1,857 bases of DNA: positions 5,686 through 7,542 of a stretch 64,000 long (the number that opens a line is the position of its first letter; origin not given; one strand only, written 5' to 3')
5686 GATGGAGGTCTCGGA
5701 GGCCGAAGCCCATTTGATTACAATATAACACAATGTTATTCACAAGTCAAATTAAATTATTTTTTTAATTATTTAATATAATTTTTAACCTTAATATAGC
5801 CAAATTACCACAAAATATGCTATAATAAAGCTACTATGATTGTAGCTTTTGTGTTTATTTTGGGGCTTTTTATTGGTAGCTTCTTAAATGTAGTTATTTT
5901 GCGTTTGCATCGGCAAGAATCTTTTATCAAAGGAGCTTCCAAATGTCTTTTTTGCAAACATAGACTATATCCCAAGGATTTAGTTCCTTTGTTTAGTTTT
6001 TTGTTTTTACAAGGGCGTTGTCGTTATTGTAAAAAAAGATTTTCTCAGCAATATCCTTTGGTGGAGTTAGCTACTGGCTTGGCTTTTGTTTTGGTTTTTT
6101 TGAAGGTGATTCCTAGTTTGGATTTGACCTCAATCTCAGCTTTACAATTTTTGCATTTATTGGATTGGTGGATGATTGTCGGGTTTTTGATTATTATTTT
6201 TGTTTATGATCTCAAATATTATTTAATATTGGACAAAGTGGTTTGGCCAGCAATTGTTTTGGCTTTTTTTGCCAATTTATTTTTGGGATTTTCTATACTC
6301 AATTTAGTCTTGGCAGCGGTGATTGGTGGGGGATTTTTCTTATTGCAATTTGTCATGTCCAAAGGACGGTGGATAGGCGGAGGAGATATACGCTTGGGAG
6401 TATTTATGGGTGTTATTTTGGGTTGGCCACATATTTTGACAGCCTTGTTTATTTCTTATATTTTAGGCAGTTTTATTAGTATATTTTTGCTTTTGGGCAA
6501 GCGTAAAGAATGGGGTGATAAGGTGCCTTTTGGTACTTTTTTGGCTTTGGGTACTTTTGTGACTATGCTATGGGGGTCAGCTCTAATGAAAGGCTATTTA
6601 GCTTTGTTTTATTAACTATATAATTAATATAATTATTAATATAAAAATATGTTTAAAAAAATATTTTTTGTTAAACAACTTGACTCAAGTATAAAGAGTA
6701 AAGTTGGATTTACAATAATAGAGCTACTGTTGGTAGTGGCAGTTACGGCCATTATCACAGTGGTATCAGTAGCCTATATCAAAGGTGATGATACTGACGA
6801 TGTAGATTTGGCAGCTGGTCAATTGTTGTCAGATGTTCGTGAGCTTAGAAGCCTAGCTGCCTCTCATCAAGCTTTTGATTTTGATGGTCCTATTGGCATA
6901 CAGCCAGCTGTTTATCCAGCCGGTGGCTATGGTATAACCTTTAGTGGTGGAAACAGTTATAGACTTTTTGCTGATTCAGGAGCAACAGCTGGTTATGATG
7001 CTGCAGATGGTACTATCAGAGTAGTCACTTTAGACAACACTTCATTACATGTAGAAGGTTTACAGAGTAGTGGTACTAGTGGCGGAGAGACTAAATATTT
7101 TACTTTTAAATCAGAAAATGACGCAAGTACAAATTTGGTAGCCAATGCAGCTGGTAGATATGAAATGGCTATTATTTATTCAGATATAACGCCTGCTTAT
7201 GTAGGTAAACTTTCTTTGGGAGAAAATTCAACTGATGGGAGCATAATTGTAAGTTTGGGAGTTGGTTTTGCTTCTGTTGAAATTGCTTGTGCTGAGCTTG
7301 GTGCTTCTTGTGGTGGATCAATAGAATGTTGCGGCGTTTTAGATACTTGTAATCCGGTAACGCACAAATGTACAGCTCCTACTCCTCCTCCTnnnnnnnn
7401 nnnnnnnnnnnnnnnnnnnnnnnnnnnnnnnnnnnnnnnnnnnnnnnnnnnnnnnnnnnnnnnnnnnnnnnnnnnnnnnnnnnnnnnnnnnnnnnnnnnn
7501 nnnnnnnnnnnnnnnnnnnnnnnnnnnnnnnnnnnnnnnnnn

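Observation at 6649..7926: Pilin-like protein carrying a complete C-terminal Hint (Hedgehog/intein-like) autoprocessing domain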

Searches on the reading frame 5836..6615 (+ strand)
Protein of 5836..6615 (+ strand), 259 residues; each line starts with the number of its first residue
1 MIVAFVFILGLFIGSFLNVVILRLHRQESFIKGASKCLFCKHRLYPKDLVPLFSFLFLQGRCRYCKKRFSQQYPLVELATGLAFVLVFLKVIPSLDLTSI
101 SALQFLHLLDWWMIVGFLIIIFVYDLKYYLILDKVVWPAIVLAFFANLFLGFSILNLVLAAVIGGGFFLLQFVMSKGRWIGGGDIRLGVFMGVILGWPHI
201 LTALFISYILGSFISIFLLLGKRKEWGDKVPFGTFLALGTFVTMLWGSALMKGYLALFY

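Call 3: search_protein_families(library=pfam, proteins=[window:5836-6615:+], max_evalue=0.1)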
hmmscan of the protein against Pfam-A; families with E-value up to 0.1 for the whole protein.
window:5836-6615:+ (259 aa): 2 families
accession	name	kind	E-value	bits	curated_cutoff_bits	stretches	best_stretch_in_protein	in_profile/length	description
PF06750.18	A24_N_bact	-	8.9e-31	106.3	23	1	8-90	1-83/84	Bacterial Peptidase A24 N-terminal domain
PF01478.23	Peptidase_A24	-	4.3e-12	46.8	26.5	1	113-216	2-104/104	Type IV leader peptidase family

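Call 4: search_protein_families(library=ncbifam, proteins=[window:5836-6615:+], max_evalue=0.1)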
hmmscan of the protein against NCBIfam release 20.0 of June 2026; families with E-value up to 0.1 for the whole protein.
window:5836-6615:+ (259 aa): 1 family
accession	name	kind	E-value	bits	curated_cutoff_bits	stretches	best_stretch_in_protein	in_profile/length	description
NF010408.0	PRK13834.1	subfamily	0.079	12.5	292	0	105-140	128-163/207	acyl-homoserine-lactone synthase TraI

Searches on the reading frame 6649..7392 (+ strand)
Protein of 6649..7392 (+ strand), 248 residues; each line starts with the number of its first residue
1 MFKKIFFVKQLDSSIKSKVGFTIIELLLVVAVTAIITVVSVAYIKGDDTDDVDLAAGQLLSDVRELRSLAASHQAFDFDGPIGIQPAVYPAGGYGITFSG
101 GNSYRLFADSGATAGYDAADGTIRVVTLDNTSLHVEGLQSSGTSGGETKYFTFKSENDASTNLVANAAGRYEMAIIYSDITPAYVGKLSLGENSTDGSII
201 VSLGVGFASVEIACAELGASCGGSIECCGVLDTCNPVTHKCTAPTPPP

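Call 23: find_homologous_proteins(query=window:6649-7392:+, max_evalue=0.01)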
Query window:6649-7392:+ (248 aa): 4 proteins with E <= 0.01 among 1787 candidates.
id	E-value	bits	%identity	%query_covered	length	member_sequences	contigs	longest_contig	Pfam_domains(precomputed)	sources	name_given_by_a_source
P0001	1.8e-156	537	100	100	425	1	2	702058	PF14623.12,PF05203.22,PF01079.26,PF08517.18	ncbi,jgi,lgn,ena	ncbi:MAG: hypothetical protein WCS88_01605 [Patescibacteria group bacterium]|jgi:Tfp pilus assembly 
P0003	6.6e-45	171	42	100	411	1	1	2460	PF07591.16,PF07963.18,PF14623.12,PF05203.22,PF01079.26,PF08517.18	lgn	-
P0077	4.5e-3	35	33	40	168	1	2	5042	-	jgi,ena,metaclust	metaclust:\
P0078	6.2e-3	34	32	42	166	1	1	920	-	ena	-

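Call 27: search_protein_families(library=pfam, proteins=[P0077], max_evalue=0.1)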
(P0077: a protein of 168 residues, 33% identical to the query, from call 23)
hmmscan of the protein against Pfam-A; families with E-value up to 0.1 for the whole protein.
P0077 (168 aa): 2 families
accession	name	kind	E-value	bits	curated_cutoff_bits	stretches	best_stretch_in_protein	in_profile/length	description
PF12019.13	GspH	-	7.7e-05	23.6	21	1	41-163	2-108/108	Type II transport protein GspH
PF07963.17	N_methyl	-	0.0031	17.5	21.2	1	2-25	4-27/27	Prokaryotic N-terminal methylation motif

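Call 28: search_solved_structures(query=A2, max_evalue=1)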
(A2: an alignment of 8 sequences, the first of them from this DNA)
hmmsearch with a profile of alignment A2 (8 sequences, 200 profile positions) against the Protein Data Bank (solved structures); distinct sequences matched with E-value up to 1: 20.
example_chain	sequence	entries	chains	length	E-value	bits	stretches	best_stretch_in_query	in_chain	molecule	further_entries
9egp_A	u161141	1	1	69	1e-08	38.3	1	1-55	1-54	Geopilin domain 1 protein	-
7tgg_A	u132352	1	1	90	1.3e-08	38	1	1-61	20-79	Geopilin domain 1 protein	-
6xxd_A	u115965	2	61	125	0.00011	25.2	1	12-112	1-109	PilA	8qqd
9laa_A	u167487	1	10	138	0.00017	24.6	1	6-37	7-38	Type IV pilin protein PilA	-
2m7g_A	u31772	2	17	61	0.00026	23.9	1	12-61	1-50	Geopilin domain 1 protein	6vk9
9lab_B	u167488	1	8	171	0.0014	21.5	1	7-82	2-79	MSHA major pilin subunit MshA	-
1oqw_A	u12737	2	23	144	0.0072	19.2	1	12-64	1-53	Fimbrial protein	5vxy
8tum_e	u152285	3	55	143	0.021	17.7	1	12-42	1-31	Type IV major pilin protein PilA | Pilin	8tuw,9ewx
8pfb_G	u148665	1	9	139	0.023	17.6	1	12-54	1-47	Type IV pilin PilE1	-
6xxe_A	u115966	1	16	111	0.026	17.4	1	12-66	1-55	Uncharacterized protein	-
6gv9_A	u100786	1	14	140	0.034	17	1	12-35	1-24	Prepilin peptidase-dependent protein D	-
5wda_A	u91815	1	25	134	0.037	16.9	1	12-55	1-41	General secretion pathway protein G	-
8tj2_C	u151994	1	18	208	0.039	16.8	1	12-44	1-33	Type IV major pilin protein PilA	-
2hi2_A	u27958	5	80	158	0.064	16.1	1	12-37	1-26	Fimbrial protein | PilA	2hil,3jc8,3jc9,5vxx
1ay2_A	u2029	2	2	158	0.067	16.1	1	12-37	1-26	TYPE 4 PILIN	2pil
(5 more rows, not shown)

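Call 55: find_encoding_contigs(protein=P0077, flank=5000, max_places=2)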
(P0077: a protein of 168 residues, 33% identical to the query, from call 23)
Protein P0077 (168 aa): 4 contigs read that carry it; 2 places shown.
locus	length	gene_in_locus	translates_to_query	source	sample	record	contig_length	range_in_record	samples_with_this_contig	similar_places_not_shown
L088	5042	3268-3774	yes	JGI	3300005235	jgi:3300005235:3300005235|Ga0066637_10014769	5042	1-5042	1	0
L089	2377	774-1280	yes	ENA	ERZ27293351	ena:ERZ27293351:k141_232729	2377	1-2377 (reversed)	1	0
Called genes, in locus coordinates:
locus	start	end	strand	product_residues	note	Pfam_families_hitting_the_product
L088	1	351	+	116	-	?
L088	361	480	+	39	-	-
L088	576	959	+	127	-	PF05168:HEPN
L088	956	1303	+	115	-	PF22600:MTPAP-like_central (weak), PF01909:NTP_transf_2, PF18765:Polbeta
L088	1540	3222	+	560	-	PF25788:Ig_Rha78A_N (weak), PF00801:PKD, PF18911:PKD_4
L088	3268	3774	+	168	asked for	-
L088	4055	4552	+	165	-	-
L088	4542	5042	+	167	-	?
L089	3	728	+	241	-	?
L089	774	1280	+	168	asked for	-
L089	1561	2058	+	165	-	-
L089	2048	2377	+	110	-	?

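Call 59: predict_structure(alignment_id=A2)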
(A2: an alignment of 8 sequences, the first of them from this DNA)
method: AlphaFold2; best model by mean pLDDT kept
length: 213 residues; sequences in the alignment: 8
mean_pLDDT: 72.8   pTM: 0.66
mean pLDDT of the five models: 72.8, 65.5, 46.0, 43.4, 35.4
residues with pLDDT >= 90: 31; 70-90: 112; 50-70: 41; < 50: 29
segments of 3 or more residues with pLDDT < 50: 1-18, 140-145, 204-207
pLDDT, mean of each block of 10 residues (from residue 1): 38 44 77 75 65 84 90 87 77 86 88 85 87 69 56 83 80 77 74 64 48 56
secondary structure, 60 per line:
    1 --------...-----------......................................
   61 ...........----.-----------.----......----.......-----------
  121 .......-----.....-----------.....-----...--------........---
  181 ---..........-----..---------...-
elements in order: H23-71 E93-98 E103-109 E121-127 E133-137 E149-153 E159-161 E170-177 E184-193 E210-212

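Call 61: fold_search(model_id=the predicted structure, library=pdb)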
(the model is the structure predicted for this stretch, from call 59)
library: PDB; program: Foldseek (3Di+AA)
matches with E <= 10: 333; with E <= 0.001: 0
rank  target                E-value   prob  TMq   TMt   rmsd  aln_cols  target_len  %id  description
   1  2qv8_B                8.6e-02  0.90  0.35  0.55   7.4       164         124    7  Structure of the minor pseudopilin EpsH from the Type 2 Secretion System of Vibrio cholerae (released 2008-02-26)
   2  9g6b_C                5.4e-01  0.15  0.22  0.27  13.5       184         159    9  cbb3-2 NOH complex (released 2026-01-28)
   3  4z3t_A                6.4e-01  0.11  0.18  0.16   9.8       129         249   12  Meningococcal Factor H binding protein mutant L130R/G133D (released 2015-11-04)
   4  4dq9_B                6.8e-01  0.30  0.31  0.43  11.8       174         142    7  Crystal structure of the minor pseudopilin EPSH from the type II secretion system of Vibrio cholerae (released 2013-03-13)
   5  7dv4_A                7.2e-01  0.03  0.09  0.15  14.2       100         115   14  Crystal structure of anti-CTLA-4 VH domain in complex with human CTLA-4 (released 2022-01-12)
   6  4n1i                  8.5e-01  0.06  0.16  0.12  11.4       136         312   14  Crystal Structure of the alpha-L-arabinofuranosidase UmAbf62A from Ustilago maidys (released 2014-01-15)
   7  6l7w_A                8.5e-01  0.04  0.12  0.13  14.1       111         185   10  Crystal structure of Cet1 from Trypanosoma cruzi in complex with manganese ion. (released 2020-06-03)
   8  9v30_B                8.5e-01  0.02  0.09  0.05  14.0       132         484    8  C12 portal complex of the bacteriophage E1004 (released 2025-11-12)
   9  7su0_C                9.0e-01  0.02  0.10  0.15  16.7       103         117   16  Crystal structure of an acidic pH-selective Ipilimumab variant Ipi.105 in complex with CTLA-4 (released 2022-03-02)
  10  2qv8_A                9.6e-01  0.28  0.34  0.47   8.3       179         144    7  Structure of the minor pseudopilin EpsH from the Type 2 Secretion System of Vibrio cholerae (released 2008-02-26)
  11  5e6s_A                9.6e-01  0.04  0.14  0.07  12.0       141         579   11  Structures of leukocyte integrin aLB2: The aI domain, the headpiece, and the pocket for the internal ligand (released 2016-03-02)
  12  8gab_B                9.6e-01  0.02  0.10  0.15  17.0       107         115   17  Crystal structure of CTLA-4 in complex with a high affinity CTLA-4 binder (released 2024-08-21)
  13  9v86_C                9.6e-01  0.01  0.12  0.09  14.1       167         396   12  Cryo-EM structure of KICSTOR CCC complex (state 3) (released 2025-11-12)
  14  9v30_C                1.2e+00  0.01  0.10  0.06  13.9       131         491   10  C12 portal complex of the bacteriophage E1004 (released 2025-11-12)
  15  8jx8_B                1.3e+00  0.05  0.19  0.04  11.4       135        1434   12  rat megalin head (released 2024-06-19)
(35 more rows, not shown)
